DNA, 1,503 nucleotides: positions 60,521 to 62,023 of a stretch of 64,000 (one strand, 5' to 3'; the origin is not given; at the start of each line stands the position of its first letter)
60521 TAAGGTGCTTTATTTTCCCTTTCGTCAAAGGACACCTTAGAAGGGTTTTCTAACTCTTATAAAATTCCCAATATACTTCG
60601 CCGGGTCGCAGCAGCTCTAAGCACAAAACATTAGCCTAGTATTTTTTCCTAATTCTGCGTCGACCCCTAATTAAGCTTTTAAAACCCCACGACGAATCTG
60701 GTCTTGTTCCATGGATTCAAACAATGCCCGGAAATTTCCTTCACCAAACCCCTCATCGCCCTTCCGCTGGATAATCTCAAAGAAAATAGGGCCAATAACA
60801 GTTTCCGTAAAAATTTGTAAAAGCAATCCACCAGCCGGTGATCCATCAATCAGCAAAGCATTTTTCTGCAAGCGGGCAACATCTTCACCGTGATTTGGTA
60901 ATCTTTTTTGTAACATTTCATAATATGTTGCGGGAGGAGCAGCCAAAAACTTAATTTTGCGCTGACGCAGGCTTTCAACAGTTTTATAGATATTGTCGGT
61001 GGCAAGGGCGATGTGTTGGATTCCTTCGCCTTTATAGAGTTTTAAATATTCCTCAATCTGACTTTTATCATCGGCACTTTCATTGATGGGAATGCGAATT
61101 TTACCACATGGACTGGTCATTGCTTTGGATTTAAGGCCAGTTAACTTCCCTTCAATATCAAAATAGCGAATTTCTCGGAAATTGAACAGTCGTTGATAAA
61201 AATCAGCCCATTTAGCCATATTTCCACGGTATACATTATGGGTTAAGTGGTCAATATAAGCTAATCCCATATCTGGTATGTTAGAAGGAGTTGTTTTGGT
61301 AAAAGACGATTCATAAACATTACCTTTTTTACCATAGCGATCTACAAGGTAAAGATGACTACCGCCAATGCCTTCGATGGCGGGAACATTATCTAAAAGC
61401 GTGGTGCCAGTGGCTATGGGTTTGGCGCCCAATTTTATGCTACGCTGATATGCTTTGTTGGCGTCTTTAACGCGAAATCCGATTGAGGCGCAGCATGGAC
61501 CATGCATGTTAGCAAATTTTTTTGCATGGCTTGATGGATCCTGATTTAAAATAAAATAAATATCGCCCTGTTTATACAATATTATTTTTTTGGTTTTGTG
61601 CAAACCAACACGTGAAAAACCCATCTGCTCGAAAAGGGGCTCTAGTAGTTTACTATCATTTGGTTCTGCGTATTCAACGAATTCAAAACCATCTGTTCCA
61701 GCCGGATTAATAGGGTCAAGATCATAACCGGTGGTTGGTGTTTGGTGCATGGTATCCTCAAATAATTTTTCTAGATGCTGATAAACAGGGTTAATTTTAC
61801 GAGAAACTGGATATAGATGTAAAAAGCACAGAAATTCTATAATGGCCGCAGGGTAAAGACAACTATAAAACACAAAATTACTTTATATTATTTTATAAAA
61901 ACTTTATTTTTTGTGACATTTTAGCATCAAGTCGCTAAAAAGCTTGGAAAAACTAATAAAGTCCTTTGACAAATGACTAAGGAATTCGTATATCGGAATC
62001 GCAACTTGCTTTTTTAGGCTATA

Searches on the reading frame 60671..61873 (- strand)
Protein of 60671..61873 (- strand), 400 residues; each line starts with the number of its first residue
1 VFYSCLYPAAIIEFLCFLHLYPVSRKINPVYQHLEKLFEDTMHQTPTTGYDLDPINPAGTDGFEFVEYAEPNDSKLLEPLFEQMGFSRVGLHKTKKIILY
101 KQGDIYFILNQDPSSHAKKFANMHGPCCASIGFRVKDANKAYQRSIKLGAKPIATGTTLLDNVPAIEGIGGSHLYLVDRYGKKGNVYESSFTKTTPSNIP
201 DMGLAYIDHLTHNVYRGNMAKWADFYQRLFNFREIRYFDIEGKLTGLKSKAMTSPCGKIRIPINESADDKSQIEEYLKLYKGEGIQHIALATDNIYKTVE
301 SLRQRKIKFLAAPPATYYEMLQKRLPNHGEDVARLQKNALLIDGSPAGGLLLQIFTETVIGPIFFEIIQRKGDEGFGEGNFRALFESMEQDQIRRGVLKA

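Call 11: search_protein_families(library=pfam, proteins=[window:60671-61873:-])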
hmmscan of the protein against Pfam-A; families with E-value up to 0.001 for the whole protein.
window:60671-61873:- (400 aa): 3 families
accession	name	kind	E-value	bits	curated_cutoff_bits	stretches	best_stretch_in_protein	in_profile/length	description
PF14696.12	Glyoxalase_5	-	3.4e-49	167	27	1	56-191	3-138/139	Hydroxyphenylpyruvate dioxygenase, HPPD, N-terminal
PF00903.31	Glyoxalase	-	9.4e-17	62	20.6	1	207-321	2-107/121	Glyoxalase/Bleomycin resistance protein/Dioxygenase superfamily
PF13669.12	Glyoxalase_4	-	4.6e-10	40.2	27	1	220-315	11-99/109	Glyoxalase/Bleomycin resistance protein/Dioxygenase superfamily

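Call 21: find_encoding_contigs(protein=window:60671-61750:-, flank=6000, max_places=8)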
Protein window:60671-61750:- (359 aa): no gene with exactly this product is on record in the collection.

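Call 23: find_related_loci(query=window:60671-61750:-, collection=genome_contigs, flank=10000)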
Query window:60671-61750:- (359 aa) in genome_contigs; peptide patterns used: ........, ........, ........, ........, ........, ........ (x = any residue, [..] = any of these).
600 stretches matched a pattern (row limit reached: there are more); 589 encode a relative of the query (tblastn E <= 1e-3); the best 80 are kept; 80 distinct loci.
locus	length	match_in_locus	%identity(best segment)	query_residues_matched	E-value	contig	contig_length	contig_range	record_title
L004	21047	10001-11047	67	11-357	2e-159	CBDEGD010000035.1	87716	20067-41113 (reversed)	MAG: Inquilinaceae bacterium isolate ba05334c-03e4-40a4-91cb-98892f3a731f genome assembly, contig: contig_35, whole geno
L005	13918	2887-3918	65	15-357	9e-152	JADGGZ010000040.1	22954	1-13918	MAG: Rhodospirillales bacterium isolate HOG25 NODE_1171_length_22954_cov_32.024459, whole genome shotgun sequence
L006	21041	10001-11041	63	14-358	4e-151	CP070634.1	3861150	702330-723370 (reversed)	MAG: Rhodospirillales bacterium isolate bin96 chromosome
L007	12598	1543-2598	65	15-358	2e-150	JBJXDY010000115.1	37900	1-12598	MAG: Dongiaceae bacterium isolate P.bin.51 k127_4795255, whole genome shotgun sequence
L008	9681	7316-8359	64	15-359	4e-150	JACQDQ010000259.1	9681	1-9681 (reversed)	MAG: Proteobacteria bacterium isolate NC_groundwater_998_Pr1_S-0.65um_66_10 Montesol18_Sp65_coassembly_scaffold_649891,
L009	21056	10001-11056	65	15-358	4e-150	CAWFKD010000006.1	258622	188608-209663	MAG: uncultured Alphaproteobacteria bacterium isolate MFD02242.bin.2.142 genome assembly, contig: contig_23175, whole ge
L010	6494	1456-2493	65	15-357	2e-150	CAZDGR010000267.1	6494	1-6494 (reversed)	MAG TPA_asm: uncultured Rhizobium sp. isolate SRP150892_co1_281 genome assembly, contig: NODE_13011_length_6494_cov_5.25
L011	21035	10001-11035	66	15-358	5e-150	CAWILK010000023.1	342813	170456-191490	MAG: uncultured Alphaproteobacteria bacterium isolate MFD04967.bin.2.24 genome assembly, contig: contig_4517, whole geno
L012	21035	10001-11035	66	15-358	2e-149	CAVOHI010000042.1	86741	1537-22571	MAG: uncultured Alphaproteobacteria bacterium isolate MFD00125.bin.2.52 genome assembly, contig: contig_26184, whole gen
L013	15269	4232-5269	65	15-359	6e-149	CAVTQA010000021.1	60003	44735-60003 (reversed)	MAG: uncultured Alphaproteobacteria bacterium isolate MFD00731.bin.1.218 genome assembly, contig: contig_31253, whole ge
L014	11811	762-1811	62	11-359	1e-148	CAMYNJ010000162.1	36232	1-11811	MAG: uncultured Alphaproteobacteria bacterium isolate FO_M_Alpha_34 genome assembly, contig: scaffold_942, whole genome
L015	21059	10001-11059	64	10-359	2e-148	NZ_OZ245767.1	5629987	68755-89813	MAG: Reyranella sp. isolate d6c96d0b-8d00-4f59-9536-c1456362ed19 chromosome 1, complete sequence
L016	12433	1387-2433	64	14-359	1e-148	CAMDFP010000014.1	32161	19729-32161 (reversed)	MAG: Asaia bogorensis isolate MoH-23oct19-153 genome assembly, contig: MoH-23oct19-C1402, whole genome shotgun sequence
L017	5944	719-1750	65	15-358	3e-149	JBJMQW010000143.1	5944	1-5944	MAG: Stellaceae bacterium isolate H3_16_all_fractions_metab_conc_98_63_0 k255_2619148, whole genome shotgun sequence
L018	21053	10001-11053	64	11-357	2e-147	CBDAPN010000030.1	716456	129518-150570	MAG: Endozoicomonas sp. isolate 8470bd25-123e-441a-b7c5-e891fc5b1eee genome assembly, contig: contig_30, whole genome sh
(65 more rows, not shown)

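Call 62: find_homologous_proteins(query=window:60671-61750:-, max_evalue=1e-100)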
Query window:60671-61750:- (359 aa): 7822 proteins with E <= 1e-100 among 8000 candidates; the best 120 are listed.
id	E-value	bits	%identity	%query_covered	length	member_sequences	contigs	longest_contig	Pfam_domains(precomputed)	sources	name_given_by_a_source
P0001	1.2e-234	796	97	100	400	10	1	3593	PF13669.13,PF14696.13,PF00903.32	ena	-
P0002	1.1e-194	665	79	100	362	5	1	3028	PF13669.13,PF14696.13,PF00903.32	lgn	-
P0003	2.9e-194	663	78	100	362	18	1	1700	PF13669.13,PF14696.13,PF00903.32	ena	-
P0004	1.2e-192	658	78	100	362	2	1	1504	PF13669.13,PF14696.13,PF00903.32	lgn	-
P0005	4.3e-158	544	68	97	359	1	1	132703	PF13669.13,PF14696.13,PF00903.32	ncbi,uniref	ncbi:4-hydroxyphenylpyruvate dioxygenase [Inquilinus sp. CAU 1745]|uniref:4-hydroxyphenylpyruvate di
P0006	1.5e-156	539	68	97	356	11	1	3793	PF13669.13,PF14696.13,PF00903.32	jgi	-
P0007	1.4e-153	530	68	96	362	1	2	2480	PF13669.13,PF14696.13,PF00903.32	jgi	jgi:4-hydroxyphenylpyruvate dioxygenase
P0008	3.5e-153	528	65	97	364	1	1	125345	PF13669.13,PF14696.13,PF00903.32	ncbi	ncbi:MAG: 4-hydroxyphenylpyruvate dioxygenase [Alphaproteobacteria bacterium]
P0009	1.1e-152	527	66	97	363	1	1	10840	PF13669.13,PF14696.13,PF00903.32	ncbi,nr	ncbi:MAG TPA: 4-hydroxyphenylpyruvate dioxygenase [Alphaproteobacteria bacterium]|nr:4-hydroxyphenyl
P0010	1.2e-152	527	68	96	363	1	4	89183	PF13669.13,PF14696.13,PF00903.32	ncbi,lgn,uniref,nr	ncbi:4-hydroxyphenylpyruvate dioxygenase [Balneatrix alpica]|uniref:4-hydroxyphenylpyruvate dioxygen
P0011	1.7e-152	526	67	98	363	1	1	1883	PF13468.13,PF13669.13,PF14696.13,PF00903.32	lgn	-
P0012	1.7e-152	526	66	97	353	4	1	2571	PF13669.13,PF14696.13,PF00903.32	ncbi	-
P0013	1.8e-152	526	66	98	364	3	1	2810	PF13669.13,PF14696.13,PF00903.32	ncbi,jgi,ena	jgi:4-hydroxyphenylpyruvate dioxygenase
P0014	1.9e-152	526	65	99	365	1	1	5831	PF13669.13,PF14696.13,PF00903.32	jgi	jgi:4-hydroxyphenylpyruvate dioxygenase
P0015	2.9e-152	525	66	97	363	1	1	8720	PF13669.13,PF14696.13,PF00903.32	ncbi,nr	ncbi:MAG TPA: 4-hydroxyphenylpyruvate dioxygenase [Candidatus Acidoferrum sp.]|nr:4-hydroxyphenylpyr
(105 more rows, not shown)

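Call 63: find_encoding_contigs(protein=P0002, flank=5000, max_places=8)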
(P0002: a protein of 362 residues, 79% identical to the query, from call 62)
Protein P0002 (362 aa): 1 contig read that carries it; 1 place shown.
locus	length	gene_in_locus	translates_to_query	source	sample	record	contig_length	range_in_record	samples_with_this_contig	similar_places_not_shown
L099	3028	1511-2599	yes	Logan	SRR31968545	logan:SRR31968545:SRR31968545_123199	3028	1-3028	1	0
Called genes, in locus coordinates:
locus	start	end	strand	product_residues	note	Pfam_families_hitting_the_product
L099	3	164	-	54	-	?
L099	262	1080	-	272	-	PF00691:OmpA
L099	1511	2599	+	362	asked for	PF14696:Glyoxalase_5, PF00903:Glyoxalase, PF13669:Glyoxalase_4 (weak)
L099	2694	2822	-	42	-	-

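Call 64: find_encoding_contigs(protein=P0003, flank=5000, max_places=8)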
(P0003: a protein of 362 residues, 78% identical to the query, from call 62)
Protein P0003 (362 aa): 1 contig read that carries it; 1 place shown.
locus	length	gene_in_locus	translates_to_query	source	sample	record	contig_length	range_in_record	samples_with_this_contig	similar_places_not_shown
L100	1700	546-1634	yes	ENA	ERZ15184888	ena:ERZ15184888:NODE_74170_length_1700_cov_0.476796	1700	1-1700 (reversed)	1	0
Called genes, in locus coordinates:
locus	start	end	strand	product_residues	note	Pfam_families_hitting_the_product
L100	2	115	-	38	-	?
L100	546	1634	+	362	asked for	PF14696:Glyoxalase_5, PF00903:Glyoxalase, PF13669:Glyoxalase_4 (weak)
